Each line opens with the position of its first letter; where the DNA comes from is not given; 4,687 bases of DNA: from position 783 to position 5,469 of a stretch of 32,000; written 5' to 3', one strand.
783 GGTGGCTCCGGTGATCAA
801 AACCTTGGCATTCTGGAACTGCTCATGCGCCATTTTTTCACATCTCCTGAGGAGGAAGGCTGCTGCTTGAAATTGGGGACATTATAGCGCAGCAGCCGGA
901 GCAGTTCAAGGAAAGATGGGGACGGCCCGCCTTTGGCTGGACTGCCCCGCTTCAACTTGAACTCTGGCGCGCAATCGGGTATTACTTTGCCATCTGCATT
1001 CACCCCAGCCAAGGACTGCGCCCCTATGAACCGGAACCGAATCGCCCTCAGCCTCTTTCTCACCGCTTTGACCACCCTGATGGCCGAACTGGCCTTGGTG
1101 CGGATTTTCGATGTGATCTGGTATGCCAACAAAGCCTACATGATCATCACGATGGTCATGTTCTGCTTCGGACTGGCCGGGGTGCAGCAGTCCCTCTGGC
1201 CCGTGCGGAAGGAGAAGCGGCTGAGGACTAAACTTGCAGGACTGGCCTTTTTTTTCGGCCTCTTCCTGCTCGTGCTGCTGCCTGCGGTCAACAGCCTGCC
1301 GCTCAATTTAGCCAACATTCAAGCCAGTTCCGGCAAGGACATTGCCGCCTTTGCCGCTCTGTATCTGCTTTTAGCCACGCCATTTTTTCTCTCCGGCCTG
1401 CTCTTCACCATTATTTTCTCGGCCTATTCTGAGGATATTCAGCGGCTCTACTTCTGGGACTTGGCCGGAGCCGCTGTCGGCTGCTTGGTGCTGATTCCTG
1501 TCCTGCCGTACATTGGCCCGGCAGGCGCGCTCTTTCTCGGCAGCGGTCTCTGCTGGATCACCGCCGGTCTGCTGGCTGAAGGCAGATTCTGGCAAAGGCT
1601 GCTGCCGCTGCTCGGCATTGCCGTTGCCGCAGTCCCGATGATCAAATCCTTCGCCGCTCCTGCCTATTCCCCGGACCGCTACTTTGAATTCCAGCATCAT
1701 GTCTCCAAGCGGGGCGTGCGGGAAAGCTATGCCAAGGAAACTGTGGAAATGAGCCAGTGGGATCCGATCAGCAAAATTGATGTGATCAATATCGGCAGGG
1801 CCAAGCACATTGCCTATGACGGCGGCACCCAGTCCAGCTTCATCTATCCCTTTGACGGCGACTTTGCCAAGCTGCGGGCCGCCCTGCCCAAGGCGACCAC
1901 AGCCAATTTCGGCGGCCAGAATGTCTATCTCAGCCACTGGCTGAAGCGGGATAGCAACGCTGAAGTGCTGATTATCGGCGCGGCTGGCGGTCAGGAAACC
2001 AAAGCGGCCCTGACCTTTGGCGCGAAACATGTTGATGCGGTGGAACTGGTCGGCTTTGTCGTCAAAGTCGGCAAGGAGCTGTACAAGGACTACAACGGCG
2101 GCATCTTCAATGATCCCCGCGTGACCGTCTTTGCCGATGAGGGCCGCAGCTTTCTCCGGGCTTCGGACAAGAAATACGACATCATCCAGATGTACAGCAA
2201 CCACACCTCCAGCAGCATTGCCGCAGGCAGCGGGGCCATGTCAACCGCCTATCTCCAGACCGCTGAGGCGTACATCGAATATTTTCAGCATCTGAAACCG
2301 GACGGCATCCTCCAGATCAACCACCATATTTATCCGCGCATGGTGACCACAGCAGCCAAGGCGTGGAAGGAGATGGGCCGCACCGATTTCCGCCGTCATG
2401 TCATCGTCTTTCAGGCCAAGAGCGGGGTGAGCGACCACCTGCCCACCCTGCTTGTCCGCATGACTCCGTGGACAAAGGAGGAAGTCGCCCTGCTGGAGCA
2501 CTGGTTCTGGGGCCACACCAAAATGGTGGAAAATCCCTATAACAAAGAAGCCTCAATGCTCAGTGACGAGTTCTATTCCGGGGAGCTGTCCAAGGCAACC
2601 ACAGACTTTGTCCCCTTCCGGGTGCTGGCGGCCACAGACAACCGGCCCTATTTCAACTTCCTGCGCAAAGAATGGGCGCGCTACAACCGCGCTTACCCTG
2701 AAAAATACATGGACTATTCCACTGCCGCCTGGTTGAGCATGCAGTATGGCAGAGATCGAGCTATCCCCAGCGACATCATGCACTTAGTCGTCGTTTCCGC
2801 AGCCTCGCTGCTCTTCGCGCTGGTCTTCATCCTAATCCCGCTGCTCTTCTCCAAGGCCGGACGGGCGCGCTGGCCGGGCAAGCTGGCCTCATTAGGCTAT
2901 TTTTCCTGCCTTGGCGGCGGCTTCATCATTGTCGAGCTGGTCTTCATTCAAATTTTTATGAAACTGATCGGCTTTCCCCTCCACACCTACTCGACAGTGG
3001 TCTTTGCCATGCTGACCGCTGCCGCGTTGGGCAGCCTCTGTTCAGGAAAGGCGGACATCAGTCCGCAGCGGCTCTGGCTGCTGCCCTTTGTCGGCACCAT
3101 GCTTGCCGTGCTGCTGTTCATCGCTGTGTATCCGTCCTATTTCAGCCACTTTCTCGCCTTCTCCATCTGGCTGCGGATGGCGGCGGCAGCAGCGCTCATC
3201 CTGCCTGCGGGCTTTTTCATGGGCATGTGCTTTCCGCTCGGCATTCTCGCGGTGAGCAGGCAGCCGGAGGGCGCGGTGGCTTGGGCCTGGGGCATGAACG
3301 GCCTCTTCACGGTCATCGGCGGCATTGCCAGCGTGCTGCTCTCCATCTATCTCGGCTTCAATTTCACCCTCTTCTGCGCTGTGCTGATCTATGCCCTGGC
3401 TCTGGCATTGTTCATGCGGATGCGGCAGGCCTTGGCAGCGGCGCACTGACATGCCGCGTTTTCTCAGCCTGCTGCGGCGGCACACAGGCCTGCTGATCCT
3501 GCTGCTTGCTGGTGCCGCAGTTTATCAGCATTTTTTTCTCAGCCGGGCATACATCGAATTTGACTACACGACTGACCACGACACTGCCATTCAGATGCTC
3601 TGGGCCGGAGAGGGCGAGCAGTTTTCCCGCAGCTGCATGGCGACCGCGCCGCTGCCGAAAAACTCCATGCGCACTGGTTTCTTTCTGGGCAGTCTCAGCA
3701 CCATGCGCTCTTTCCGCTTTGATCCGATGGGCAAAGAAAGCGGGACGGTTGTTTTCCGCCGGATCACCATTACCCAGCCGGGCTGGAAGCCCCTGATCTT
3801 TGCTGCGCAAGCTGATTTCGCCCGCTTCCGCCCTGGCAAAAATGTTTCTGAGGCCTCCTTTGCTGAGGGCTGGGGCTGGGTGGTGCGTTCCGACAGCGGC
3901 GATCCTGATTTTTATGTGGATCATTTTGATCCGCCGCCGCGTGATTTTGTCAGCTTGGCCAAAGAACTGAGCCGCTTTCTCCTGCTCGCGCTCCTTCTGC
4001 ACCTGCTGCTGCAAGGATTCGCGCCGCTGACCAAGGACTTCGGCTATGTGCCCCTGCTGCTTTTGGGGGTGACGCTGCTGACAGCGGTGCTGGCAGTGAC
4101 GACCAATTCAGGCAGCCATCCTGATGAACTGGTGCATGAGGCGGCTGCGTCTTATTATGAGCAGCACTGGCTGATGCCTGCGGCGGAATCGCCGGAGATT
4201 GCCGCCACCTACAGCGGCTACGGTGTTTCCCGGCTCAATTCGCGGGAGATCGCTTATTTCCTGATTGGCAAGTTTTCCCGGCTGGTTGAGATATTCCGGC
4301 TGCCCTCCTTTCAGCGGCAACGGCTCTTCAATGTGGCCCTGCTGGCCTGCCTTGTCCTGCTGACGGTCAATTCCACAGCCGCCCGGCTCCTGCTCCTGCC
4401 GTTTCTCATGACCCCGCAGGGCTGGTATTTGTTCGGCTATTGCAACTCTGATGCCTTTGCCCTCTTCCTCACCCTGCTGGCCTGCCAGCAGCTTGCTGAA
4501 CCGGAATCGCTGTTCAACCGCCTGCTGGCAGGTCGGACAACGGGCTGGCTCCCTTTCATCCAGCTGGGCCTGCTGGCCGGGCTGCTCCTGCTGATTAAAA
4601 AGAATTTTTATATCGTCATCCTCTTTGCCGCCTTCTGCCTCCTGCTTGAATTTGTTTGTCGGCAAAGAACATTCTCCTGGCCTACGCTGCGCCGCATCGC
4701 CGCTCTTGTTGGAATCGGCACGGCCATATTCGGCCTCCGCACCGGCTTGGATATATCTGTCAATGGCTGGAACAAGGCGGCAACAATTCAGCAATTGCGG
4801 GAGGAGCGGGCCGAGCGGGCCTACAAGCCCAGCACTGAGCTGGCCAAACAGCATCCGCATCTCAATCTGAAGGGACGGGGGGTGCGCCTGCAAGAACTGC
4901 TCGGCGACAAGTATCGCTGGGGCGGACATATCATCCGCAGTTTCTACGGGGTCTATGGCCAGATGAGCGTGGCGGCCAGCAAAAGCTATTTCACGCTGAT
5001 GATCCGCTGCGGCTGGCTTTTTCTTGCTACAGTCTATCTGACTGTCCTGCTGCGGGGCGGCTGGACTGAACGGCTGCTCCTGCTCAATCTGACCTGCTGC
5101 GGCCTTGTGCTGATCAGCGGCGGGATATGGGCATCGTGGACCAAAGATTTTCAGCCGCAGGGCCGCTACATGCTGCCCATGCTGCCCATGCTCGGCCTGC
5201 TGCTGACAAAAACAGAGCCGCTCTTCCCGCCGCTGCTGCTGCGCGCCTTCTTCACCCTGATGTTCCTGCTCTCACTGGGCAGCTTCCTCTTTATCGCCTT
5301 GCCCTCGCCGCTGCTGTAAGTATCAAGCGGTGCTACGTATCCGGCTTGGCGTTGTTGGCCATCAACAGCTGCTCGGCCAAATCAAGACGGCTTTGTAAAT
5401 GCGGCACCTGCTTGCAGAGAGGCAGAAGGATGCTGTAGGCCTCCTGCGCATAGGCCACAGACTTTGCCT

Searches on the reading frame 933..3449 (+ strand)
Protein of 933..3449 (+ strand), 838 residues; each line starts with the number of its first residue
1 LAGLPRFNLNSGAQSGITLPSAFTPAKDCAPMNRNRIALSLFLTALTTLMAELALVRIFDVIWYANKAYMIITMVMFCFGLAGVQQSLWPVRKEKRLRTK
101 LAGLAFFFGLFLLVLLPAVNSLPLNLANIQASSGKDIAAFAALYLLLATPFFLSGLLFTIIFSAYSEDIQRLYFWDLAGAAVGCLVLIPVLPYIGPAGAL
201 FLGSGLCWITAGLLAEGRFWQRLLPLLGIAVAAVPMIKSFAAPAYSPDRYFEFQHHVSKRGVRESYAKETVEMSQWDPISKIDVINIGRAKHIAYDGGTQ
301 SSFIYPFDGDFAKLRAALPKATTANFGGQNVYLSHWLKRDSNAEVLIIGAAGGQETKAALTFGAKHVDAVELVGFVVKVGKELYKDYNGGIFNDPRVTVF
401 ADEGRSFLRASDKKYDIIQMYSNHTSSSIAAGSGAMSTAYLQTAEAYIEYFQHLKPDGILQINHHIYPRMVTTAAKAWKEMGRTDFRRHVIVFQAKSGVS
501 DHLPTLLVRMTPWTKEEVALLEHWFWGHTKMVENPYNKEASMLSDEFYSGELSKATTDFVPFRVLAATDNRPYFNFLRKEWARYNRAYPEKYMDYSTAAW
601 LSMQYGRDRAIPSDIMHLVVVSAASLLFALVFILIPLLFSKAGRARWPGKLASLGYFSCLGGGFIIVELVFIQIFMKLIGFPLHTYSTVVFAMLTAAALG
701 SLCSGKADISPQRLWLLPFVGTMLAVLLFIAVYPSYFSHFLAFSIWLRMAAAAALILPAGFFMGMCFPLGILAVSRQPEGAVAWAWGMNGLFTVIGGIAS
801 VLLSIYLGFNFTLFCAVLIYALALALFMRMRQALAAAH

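Call 5: search_protein_families(library=pfam, proteins=[window:933-3449:+])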
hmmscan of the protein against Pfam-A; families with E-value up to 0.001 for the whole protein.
window:933-3449:+ (838 aa): 1 family
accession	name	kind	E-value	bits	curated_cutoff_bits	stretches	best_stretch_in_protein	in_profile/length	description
PF01564.23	Spermine_synth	-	3.9e-08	33.5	22.9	1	341-460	18-128/186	Spermine/spermidine synthase domain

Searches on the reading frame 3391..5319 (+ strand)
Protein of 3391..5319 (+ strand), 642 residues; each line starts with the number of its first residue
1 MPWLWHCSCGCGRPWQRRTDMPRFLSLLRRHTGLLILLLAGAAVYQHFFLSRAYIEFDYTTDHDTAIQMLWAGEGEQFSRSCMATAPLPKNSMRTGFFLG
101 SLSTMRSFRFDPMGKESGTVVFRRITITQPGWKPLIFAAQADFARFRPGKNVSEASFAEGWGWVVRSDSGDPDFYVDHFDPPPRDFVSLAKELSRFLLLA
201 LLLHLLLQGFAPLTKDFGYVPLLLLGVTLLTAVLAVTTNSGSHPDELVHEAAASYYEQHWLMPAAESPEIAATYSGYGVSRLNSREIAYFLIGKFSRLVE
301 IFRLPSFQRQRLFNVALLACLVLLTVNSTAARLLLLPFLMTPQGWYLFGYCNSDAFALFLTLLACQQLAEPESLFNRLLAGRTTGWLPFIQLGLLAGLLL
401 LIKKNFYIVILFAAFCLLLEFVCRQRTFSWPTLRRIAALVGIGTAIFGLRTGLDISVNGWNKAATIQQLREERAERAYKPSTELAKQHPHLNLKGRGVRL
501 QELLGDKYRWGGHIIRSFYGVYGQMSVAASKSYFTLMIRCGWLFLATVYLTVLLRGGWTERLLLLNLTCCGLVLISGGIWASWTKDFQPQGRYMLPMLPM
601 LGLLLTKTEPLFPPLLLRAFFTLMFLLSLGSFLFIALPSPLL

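Call 5: search_protein_families(library=pfam, proteins=[window:3391-5319:+])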
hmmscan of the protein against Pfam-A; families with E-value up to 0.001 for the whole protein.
window:3391-5319:+ (642 aa): 1 family
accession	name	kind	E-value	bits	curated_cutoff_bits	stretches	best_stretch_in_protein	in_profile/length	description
PF09913.15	DUF2142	-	0.00094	18.5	30.1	0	311-601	128-395/395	Predicted membrane protein (DUF2142)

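Call 54: search_protein_families(library=pfam, alignment_id=A3, max_evalue=0.00001)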
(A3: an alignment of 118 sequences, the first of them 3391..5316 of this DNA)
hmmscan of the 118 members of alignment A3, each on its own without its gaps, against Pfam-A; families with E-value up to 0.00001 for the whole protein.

A. member 1, window:3391-5316:+ (642 aa): 0 families

B. families by the number of members that match (of 118 scanned): 137 families (the first 25 are shown)
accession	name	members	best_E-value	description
PF13424.12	TPR_12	5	8e-195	Tetratricopeptide repeat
PF00521.26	DNA_topoisoIV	5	5.8e-164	DNA gyrase/topoisomerase IV, subunit A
PF13374.12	TPR_10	5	1.8e-150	Tetratricopeptide repeat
PF00515.34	TPR_1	5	5.2e-71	Tetratricopeptide repeat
PF03989.18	DNA_gyraseA_C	5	6.2e-71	DNA gyrase C-terminal domain, beta-propeller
PF07719.23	TPR_2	5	5.5e-60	Tetratricopeptide repeat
PF13181.12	TPR_8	5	6e-45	Tetratricopeptide repeat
PF24885.1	TPR_NPHP3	4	8.4e-133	Nephrocystin-3 TPR domain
PF13176.12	TPR_7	4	1.8e-69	Tetratricopeptide repeat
PF13428.12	TPR_14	4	2.8e-33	Tetratricopeptide repeat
PF13229.12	Beta_helix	3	1.3e-39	Right handed beta helix region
PF13431.12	TPR_17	3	6.2e-28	Tetratricopeptide repeat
PF05048.19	NosD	3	5.1e-24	Periplasmic copper-binding protein (NosD)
PF01934.22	HepT-like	3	3e-23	Ribonuclease HepT-like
PF17874.7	TPR_MalT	3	4.4e-23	MalT-like TPR region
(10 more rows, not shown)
